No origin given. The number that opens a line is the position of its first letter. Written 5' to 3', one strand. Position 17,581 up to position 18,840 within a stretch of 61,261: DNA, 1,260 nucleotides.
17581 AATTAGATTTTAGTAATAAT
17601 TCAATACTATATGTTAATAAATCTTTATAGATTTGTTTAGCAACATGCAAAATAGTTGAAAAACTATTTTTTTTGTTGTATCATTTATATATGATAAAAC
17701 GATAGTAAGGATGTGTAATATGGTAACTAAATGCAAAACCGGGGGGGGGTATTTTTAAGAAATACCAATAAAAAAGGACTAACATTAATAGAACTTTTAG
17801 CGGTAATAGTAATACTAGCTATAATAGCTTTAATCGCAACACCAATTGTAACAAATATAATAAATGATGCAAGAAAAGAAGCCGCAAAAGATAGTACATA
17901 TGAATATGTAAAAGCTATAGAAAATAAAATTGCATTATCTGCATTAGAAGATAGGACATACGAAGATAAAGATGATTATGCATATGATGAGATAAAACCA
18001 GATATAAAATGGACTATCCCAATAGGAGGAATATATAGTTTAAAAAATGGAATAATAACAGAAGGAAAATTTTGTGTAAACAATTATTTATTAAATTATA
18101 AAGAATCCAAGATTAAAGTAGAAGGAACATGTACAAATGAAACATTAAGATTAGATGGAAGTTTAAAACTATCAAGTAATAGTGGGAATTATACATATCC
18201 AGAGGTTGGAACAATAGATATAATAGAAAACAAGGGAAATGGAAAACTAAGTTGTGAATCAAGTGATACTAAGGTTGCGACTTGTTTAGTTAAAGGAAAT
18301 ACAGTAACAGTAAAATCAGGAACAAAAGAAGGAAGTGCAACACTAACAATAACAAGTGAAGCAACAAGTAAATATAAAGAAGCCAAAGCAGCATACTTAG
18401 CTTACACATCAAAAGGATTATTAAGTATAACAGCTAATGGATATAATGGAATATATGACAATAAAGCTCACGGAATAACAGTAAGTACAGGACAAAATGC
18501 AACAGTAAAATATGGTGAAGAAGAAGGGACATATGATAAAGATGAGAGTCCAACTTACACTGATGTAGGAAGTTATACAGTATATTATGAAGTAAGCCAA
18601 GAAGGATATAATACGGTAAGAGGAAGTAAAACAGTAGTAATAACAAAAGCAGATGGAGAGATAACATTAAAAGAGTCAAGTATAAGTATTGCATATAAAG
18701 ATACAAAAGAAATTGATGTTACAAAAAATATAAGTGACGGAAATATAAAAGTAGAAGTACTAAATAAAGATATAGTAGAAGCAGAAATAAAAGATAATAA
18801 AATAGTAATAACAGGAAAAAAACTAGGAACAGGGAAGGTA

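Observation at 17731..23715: ~2,000-codon modular type IV pilin: a prepilin N-terminus fused to about 20 Ig-like repeats and a terminal globular domain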

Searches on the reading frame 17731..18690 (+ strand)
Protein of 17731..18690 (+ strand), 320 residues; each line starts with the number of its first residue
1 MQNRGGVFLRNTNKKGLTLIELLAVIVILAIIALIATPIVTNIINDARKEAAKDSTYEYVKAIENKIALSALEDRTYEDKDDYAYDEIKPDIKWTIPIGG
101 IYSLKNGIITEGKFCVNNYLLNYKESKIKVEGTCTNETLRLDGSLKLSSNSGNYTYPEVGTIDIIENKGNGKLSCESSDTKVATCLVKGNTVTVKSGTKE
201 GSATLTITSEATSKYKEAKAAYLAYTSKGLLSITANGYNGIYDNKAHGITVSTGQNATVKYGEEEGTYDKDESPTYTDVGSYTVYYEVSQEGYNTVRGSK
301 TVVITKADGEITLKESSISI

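Call 60: find_related_loci(query=A3, collection=genome_contigs, flank=7000)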
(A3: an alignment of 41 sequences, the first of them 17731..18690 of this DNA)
Query A3 (320 aa) in genome_contigs; peptide patterns used: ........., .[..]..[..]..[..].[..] (x = any residue, [..] = any of these).
598 stretches matched a pattern (row limit reached: there are more); 342 encode a relative of the query (tblastn E <= 1e-3); the best 80 are kept; 79 distinct loci.
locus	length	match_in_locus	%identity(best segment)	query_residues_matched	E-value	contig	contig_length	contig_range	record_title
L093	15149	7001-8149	56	15-317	6e-93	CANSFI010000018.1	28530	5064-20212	MAG TPA_asm: uncultured Tenericutes bacterium isolate SRR15730532_bin.52_metawrap_v1.3_MAG genome assembly, contig: NODE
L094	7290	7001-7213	65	3-74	1e-19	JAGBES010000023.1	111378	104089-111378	MAG: Bacilli bacterium isolate RGIG9051 Water_deer_Rectum-4__c1830, whole genome shotgun sequence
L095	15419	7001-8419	63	12-76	2e-19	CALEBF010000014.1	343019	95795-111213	MAG TPA_asm: uncultured Tenericutes bacterium isolate ERR912064_bin.89_CONCOCT_v1.1_MAG genome assembly, contig: ERZ8271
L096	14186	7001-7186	65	15-76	3e-19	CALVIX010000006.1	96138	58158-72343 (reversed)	MAG: uncultured Bacilli bacterium isolate BRZ_FQ__bin7 genome assembly, contig: BRZ_FQ__NODE_269_length_96138_cov_9.4309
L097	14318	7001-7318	42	14-123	4e-19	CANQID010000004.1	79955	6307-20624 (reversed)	MAG: uncultured Bacilli bacterium isolate Lapin-030__bin39 genome assembly, contig: Lapin-030__NODE_438_length_79955_cov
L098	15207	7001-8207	63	13-76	7e-19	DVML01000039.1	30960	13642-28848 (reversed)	MAG TPA_asm: Candidatus Fimihabitans intestinipullorum isolate CHK197-8231 CHK197__C282129_L30960_ERR3414592, whole geno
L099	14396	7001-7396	46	10-136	1e-23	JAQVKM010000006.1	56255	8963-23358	MAG: Bacilli bacterium isolate STE_87 NODE_945_length_56255_cov_5.894652_Sandtown_E, whole genome shotgun sequence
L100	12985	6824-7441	34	14-214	3e-18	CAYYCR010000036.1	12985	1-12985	MAG TPA_asm: uncultured Muribaculaceae bacterium isolate SRP287540_co2_371 genome assembly, contig: NODE_5400_length_129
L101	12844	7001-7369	44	14-123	6e-18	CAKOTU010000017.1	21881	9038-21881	MAG: uncultured Bacilli bacterium isolate REFINED_METABAT215_TOP10_CONTIGS_1500_ASSEMBLY_K77_MERGED__Hadza_MoBio_hadza-E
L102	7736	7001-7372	42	15-127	5e-18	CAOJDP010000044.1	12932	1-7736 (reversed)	MAG TPA_asm: uncultured Bacillales bacterium isolate SRR15604593_bin.36_metawrap_v1.3_MAG genome assembly, contig: NODE.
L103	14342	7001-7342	43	14-123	9e-18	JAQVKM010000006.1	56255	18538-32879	MAG: Bacilli bacterium isolate STE_87 NODE_945_length_56255_cov_5.894652_Sandtown_E, whole genome shotgun sequence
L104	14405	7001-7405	39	9-131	1e-17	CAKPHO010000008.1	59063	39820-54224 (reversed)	MAG: uncultured Bacilli bacterium isolate REFINED_METABAT215_TOP10_CONTIGS_1500_ASSEMBLY_K77_MERGED__Nepal_MoBio_Fiber-H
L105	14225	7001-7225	51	9-87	1e-17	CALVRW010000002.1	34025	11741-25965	MAG: uncultured Bacilli bacterium isolate E17__bin332 genome assembly, contig: E17__k127_2057440, whole genome shotgun s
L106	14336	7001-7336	42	14-121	7e-17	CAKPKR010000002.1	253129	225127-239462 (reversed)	MAG: uncultured Bacilli bacterium isolate REFINED_METABAT215_TOP10_CONTIGS_1500_ASSEMBLY_K77_MERGED__Hadza_MoBio_hadza-E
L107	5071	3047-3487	36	6-146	2e-17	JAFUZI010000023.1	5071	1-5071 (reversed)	MAG: Bacilli bacterium isolate RGIG4963 Roe_deer_Rumen-4__c47117, whole genome shotgun sequence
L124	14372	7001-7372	38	13-123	3e-14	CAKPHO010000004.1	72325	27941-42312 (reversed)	MAG: uncultured Bacilli bacterium isolate REFINED_METABAT215_TOP10_CONTIGS_1500_ASSEMBLY_K77_MERGED__Nepal_MoBio_Fiber-H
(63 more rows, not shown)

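Call 64: predict_structure(alignment_id=A3)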
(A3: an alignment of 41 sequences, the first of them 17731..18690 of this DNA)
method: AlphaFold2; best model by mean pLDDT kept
length: 320 residues; sequences in the alignment: 41
mean_pLDDT: 88.3   pTM: 0.67
mean pLDDT of the five models: 88.3, 87.9, 87.9, 87.9, 86.8
residues with pLDDT >= 90: 215; 70-90: 76; 50-70: 15; < 50: 14
segments of 3 or more residues with pLDDT < 50: 1-14
pLDDT, mean of each block of 10 residues (from residue 1): 42 59 86 82 87 92 91 89 89 87 92 93 92 86 95 97 94 97 97 97 98 92 97 94 93 90 95 95 96 95 84 58
secondary structure, 60 per line:
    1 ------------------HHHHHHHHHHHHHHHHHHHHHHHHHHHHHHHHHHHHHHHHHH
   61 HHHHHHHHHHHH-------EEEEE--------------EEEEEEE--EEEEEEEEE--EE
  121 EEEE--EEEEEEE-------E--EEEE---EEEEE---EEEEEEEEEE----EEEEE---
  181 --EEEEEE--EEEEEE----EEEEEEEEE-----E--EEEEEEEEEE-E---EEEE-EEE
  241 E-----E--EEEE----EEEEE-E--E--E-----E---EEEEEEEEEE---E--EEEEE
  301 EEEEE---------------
elements in order: H19-72 E80-84 E99-105 E108-116 E119-124 E127-133 E144-147 E151-155 E159-168 E173-177 E183-188 E191-196 E201-209 E218-227 E233-236 E238-241 E250-253 E258-262 E280-289 E296-305

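Call 68: fold_search(model_id=the predicted structure, library=pdb)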
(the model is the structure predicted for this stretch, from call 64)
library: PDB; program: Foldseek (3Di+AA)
matches with E <= 10: 1657; with E <= 0.001: 237
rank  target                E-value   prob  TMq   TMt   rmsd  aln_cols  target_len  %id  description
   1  8s80_F                7.5e-07  1.00  0.24  0.34  15.4       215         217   12  Domains 4 and 5 of Sap S-layer protein from Bacillus anthracis (released 2024-11-20)
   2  7z47_G                7.9e-07  1.00  0.33  0.14  31.4       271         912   13  Tail of bacteriophage SU10 (released 2022-08-10)
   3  4zpm_B                1.4e-06  1.00  0.24  0.25  12.4       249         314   12  Crystal Structure of Protocadherin Alpha C2 EC1-3 (released 2015-10-28)
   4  8s80_B                1.4e-06  1.00  0.24  0.35  13.8       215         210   13  Domains 4 and 5 of Sap S-layer protein from Bacillus anthracis (released 2024-11-20)
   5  8s80_A                2.5e-06  1.00  0.24  0.34  14.7       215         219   14  Domains 4 and 5 of Sap S-layer protein from Bacillus anthracis (released 2024-11-20)
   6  8egx_B                2.5e-06  1.00  0.23  0.18  12.8       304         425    8  Complex of Fat4(EC1-4) bound to Dchs1(EC1-4) (released 2023-02-22)
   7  5ope                  2.9e-06  1.00  0.21  0.19  11.0       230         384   11  Robo1 Ig1-4 crystals form 2 (released 2018-01-17)
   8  4m00_A                4.0e-06  1.00  0.33  0.23   6.5       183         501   15  Crystal structure of the ligand binding region of staphylococcal adhesion SraP (released 2014-06-18)
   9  6hhu_A                5.0e-06  1.00  0.25  0.15  20.2       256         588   10  Structure of the Bacillus anthracis Sap S-layer assembly domain (released 2019-07-24)
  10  5szo_B                5.3e-06  1.00  0.24  0.20  12.7       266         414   12  Protocadherin Gamma B7 extracellular cadherin domains 1-4 P41212 crystal form (released 2016-10-19)
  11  4u7m                  5.9e-06  1.00  0.29  0.31   8.7       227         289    7  LRIG1 extracellular domain: Structure and Function Analysis (released 2015-04-08)
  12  5szl_B                6.5e-06  1.00  0.22  0.18  12.7       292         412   11  Protocadherin gamma A1 extracellular cadherin domains 1-4 (released 2016-10-19)
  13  7z4b_DW               6.9e-06  1.00  0.34  0.14  20.8       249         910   13  Bacteriophage SU10 virion (C1) (released 2022-12-28)
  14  5szp_A                7.3e-06  1.00  0.22  0.19  13.2       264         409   14  Protocadherin Gamma B7 extracellular cadherin domains 1-4 P21 crystal form (released 2016-10-19)
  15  6vfr_A                8.1e-06  1.00  0.23  0.18  11.9       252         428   11  Crystal structure of human protocadherin 18 EC1-EC4 (released 2020-03-11)
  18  8s80_C                1.0e-05  1.00  0.23  0.33  15.0       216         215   14  Domains 4 and 5 of Sap S-layer protein from Bacillus anthracis (released 2024-11-20)
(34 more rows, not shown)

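Call 73: search_protein_families(library=pfam, proteins=[L124:4516-6741:+], max_evalue=0.001)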
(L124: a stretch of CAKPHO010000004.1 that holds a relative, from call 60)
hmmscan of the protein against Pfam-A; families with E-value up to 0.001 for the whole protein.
L124:4516-6741:+ (742 aa): 7 families
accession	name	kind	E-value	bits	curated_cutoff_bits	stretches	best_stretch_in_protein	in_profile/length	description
PF01580.24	FtsK_SpoIIIE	-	7.2e-68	228.8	24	1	373-570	2-220/221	FtsK/SpoIIIE family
PF17854.6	FtsK_alpha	-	7.3e-30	103.6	22.9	1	265-365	1-101/101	FtsK alpha domain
PF09397.16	FtsK_gamma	-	2.7e-28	97.9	30.6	1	676-735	3-62/63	Ftsk gamma domain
PF13491.11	FtsK_4TM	-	1.9e-07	31.3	23.1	1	37-180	47-169/171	4TM region of DNA translocase FtsK/SpoIIIE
PF12846.13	AAA_10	-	2.2e-05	24.1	27.5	1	407-452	19-60/362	AAA-like domain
PF04851.21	ResIII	-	0.00015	22.1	22.5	0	407-532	21-133/164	Type III restriction enzyme, res subunit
PF01935.23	DUF87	-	0.00058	20.5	23.2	1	401-449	13-60/220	Helicase HerA, central domain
